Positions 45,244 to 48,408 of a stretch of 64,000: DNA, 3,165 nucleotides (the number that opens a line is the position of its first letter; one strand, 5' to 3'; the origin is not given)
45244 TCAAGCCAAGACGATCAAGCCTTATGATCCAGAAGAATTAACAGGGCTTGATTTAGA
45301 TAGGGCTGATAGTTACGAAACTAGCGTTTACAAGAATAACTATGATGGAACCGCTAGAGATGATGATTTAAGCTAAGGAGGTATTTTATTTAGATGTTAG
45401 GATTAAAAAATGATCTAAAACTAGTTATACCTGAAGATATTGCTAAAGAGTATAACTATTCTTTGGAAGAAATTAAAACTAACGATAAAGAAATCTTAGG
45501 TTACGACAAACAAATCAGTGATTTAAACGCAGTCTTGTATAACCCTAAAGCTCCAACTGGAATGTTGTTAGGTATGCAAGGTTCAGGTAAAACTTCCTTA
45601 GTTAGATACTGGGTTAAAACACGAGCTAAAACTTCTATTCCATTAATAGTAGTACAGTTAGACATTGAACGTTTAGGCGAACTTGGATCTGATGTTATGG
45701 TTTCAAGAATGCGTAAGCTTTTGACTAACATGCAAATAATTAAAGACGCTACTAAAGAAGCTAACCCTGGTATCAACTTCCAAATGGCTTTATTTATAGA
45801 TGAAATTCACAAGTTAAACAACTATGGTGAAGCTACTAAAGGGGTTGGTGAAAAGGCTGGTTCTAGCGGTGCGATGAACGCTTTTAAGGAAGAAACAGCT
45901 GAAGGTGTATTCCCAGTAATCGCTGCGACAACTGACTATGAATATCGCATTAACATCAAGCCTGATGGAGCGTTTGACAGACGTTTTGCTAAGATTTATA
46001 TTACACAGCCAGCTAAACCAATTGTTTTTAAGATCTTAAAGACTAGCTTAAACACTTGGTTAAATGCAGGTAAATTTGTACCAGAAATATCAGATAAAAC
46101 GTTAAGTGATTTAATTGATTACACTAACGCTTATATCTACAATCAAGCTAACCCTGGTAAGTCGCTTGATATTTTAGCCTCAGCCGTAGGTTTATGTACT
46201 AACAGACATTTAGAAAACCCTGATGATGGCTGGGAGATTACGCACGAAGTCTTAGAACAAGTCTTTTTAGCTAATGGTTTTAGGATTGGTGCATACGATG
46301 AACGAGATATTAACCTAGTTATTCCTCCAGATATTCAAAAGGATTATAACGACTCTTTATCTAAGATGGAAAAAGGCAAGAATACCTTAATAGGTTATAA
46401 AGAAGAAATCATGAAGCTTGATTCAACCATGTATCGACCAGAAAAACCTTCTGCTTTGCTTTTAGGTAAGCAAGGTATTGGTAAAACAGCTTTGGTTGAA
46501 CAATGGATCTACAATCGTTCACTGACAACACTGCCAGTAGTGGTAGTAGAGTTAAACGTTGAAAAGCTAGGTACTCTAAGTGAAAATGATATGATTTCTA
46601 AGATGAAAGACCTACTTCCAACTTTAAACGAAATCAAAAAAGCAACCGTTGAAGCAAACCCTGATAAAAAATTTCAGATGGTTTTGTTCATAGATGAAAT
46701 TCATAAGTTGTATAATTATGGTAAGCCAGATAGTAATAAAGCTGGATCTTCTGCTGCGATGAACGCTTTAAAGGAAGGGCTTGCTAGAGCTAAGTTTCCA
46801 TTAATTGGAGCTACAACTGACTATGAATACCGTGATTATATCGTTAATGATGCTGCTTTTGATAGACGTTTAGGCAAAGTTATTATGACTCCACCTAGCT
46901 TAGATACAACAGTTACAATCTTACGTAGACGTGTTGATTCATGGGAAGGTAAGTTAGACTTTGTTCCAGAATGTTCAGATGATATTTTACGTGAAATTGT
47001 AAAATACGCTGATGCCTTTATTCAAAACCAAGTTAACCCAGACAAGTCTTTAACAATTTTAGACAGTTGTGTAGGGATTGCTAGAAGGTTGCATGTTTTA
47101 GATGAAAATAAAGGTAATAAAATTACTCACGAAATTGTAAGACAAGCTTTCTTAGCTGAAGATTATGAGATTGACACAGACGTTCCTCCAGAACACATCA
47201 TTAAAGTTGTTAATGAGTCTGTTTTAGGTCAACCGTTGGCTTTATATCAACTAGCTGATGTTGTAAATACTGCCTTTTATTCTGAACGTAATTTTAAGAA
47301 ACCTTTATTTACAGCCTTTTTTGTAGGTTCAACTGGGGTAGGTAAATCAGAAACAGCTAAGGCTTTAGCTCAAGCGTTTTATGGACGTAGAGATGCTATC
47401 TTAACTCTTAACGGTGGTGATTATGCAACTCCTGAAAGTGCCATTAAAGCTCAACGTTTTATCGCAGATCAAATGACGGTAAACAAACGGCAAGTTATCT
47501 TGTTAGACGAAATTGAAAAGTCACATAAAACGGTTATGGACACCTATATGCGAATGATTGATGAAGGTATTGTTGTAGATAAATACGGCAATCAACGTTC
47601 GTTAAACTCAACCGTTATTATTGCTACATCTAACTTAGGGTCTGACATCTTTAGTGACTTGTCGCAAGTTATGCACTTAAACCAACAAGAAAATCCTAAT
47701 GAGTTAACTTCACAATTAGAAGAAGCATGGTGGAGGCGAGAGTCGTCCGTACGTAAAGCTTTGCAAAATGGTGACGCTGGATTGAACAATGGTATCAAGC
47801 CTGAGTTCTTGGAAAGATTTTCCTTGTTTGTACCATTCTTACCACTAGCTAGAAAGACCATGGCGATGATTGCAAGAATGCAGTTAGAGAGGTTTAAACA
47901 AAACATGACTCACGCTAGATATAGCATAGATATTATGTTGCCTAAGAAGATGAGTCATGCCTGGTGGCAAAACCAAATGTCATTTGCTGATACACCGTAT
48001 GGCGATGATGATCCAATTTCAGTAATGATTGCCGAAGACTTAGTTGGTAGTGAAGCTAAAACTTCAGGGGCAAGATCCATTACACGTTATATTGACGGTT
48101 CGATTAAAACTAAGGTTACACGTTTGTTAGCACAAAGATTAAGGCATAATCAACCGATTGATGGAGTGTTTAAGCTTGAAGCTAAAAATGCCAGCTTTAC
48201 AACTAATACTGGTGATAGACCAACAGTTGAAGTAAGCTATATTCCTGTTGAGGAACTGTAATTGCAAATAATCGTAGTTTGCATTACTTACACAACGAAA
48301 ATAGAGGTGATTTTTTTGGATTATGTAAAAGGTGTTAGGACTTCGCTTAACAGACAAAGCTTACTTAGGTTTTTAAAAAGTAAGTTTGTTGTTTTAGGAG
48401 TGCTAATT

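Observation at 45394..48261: Clp/Hsp100-like ATPase with an internally duplicated D1 module (three AAA+ domains) in a conjugation operon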

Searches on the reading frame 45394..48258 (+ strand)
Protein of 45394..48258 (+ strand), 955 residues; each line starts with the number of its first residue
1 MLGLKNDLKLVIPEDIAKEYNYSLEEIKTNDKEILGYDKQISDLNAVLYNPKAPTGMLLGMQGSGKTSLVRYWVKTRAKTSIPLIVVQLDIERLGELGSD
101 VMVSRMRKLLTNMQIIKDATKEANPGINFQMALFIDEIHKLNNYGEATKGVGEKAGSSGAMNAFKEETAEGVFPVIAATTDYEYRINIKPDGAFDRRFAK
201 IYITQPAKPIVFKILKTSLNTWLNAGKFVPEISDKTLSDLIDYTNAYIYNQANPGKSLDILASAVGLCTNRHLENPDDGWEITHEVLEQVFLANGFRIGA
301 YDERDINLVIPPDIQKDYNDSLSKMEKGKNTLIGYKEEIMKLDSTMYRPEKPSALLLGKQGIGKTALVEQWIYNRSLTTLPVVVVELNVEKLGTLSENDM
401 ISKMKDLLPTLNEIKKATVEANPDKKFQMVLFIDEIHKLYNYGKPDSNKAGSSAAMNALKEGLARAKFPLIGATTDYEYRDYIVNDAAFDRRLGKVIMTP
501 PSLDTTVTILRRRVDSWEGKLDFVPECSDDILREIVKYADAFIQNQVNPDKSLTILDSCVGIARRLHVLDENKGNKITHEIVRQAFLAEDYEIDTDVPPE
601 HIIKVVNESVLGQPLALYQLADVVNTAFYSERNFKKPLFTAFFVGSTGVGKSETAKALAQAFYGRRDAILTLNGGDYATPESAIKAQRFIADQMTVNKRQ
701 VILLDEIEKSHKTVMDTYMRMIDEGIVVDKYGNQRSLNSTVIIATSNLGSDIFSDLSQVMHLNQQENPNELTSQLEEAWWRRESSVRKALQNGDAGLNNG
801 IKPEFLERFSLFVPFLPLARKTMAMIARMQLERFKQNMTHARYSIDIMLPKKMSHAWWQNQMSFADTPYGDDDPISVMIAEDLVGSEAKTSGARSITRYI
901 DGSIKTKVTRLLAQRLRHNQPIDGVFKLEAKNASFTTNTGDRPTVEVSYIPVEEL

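Call 4: search_protein_families(library=pfam, proteins=[window:45394-48258:+], max_evalue=1)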
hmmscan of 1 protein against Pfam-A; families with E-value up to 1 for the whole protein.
window:45394-48258:+ (955 aa): 42 families (the best 25 are shown)
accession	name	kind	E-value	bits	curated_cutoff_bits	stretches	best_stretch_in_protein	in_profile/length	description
PF00004.35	AAA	-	1.1e-25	91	21.2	3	355-478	2-112/131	ATPase family associated with various cellular activities (AAA)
PF07724.20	AAA_2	-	1.6e-25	90.5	27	2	637-810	2-164/166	AAA domain (Cdc48 subfamily)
PF13173.12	AAA_14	-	2.3e-15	57.2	27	3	643-712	7-76/129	AAA domain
PF07728.20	AAA_5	-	3e-12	47.2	22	1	642-750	3-125/139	AAA domain (dynein-related subfamily)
PF13191.12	AAA_16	-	1.6e-10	42.2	32.6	2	334-372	4-45/167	AAA ATPase domain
PF05673.19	DUF815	-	2e-09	37.4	23.8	2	32-99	28-100/249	Protein of unknown function (DUF815)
PF17871.7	AAA_lid_9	-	2.2e-07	31.2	22.8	1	503-566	2-63/104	AAA lid domain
PF13401.12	AAA_22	-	1e-06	29.5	27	1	352-471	6-119/130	AAA domain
PF13671.12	AAA_33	-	1.3e-06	29.2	27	1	57-97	3-38/143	AAA domain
PF12775.13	AAA_7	-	2.4e-06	27.6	25.8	1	351-437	33-110/181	P-loop containing dynein motor region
PF13479.12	AAA_24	-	3e-06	27.6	27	1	351-442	2-79/195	AAA domain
PF01637.24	ATPase_2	-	7.4e-06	26.4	33.2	1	337-427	6-98/225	ATPase domain predominantly from Archaea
PF00158.32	Sigma54_activat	-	2.3e-05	24.6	20.2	0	640-725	24-120/168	Sigma-54 interaction domain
PF08477.19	Roc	-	3.7e-05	24.4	27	0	355-376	3-24/119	Ras of Complex, Roc, domain of DAPkinase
PF05496.18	RuvB_N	-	5.6e-05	23.4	27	0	382-440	52-97/159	Holliday junction DNA helicase RuvB P-loop domain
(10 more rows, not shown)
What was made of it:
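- Checked: Pfam finds PF00004 AAA in three stretches, PF07724 AAA_2 at 637-810 and AAA_lid_9 at 503-566 (call 4).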

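Call 5: search_protein_families(library=ncbifam, proteins=[window:45394-48258:+], max_evalue=1)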
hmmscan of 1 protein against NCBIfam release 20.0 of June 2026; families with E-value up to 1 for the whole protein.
window:45394-48258:+ (955 aa): 29 families (the best 25 are shown)
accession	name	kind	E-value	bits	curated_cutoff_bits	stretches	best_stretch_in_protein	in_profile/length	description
TIGR03345.1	VI_ClpV1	equivalog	3.7e-75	253.8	884.95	4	331-560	188-407/852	type VI secretion system ATPase TssH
TIGR03346.1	chaperone_ClpB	equivalog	5.6e-68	230.1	1232.1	3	322-560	164-393/853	ATP-dependent chaperone ClpB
NF033607.0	disagg_AAA_ClpG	exception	2.7e-65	220.9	1900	3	314-561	244-484/932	AAA family protein disaggregase ClpG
NF033606.1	heat_AAA_ClpK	exception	1.7e-64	218.2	1900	3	298-559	249-503/949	heat shock survival AAA family ATPase ClpK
TIGR02639.1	ClpA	equivalog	5.4e-62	210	993.15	3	323-661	176-510/734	ATP-dependent Clp protease ATP-binding subunit ClpA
NF008118.0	PRK10865.1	equivalog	2.3e-58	197.9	1417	4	322-561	169-399/857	ATP-dependent chaperone ClpB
NF008263.0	PRK11034.1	equivalog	1.4e-41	142.2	1350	2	328-768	184-625/758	ATP-dependent Clp protease ATP-binding subunit ClpA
NF003229.0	PRK04195.1-5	equivalog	6e-08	31.8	280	2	347-590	40-248/413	replication factor C large subunit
NF009067.0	PRK12402.1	equivalog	3.9e-06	26.1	317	1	31-72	14-55/340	replication factor C small subunit 2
TIGR03420.1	DnaA_homol_Hda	equivalog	0.00011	21.9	194.8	0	641-721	41-119/226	DnaA regulatory inactivator Hda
TIGR02928.1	TIGR02928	subfamily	0.00013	20.9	181.3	1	21-76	11-63/366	orc1/cdc6 family replication initiation protein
NF001679.0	PRK00440.1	equivalog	0.00016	20.9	303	1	639-708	40-113/322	replication factor C small subunit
TIGR00635.1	ruvB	equivalog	0.0003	19.9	299.05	0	355-440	34-94/305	Holliday junction branch migration DNA helicase RuvB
NF000868.0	PRK00080.1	equivalog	0.00035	19.6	282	1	378-440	65-115/330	Holliday junction branch migration DNA helicase RuvB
NF038214.1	IS21_help_AAA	equivalog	0.0011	18.7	200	0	642-707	94-160/232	IS21-like element helper ATPase IstB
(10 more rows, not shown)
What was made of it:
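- On ClpB, ClpV, ClpA, ClpG, ClpK equivalogs (NCBIfam): 198-254 bits against cut-offs of 885-1900 (call 5)
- Closest known: ClpB/Hsp104 and ClpC/ClpA. Different: Scores are far below every NCBIfam equivalog cut-off (call 5).
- Closest known: ClpV/TssH of type VI secretion systems. Same: It is also the best NCBIfam match (E 3.7e-75, call 5).
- The top NCBIfam hit is ClpV (call 5). NCBIfam gives E 1e-64 to 1e-65 partial hits to ClpG and ClpK (call 5). Scores are far below cut-offs (220 against 1900, call 5).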
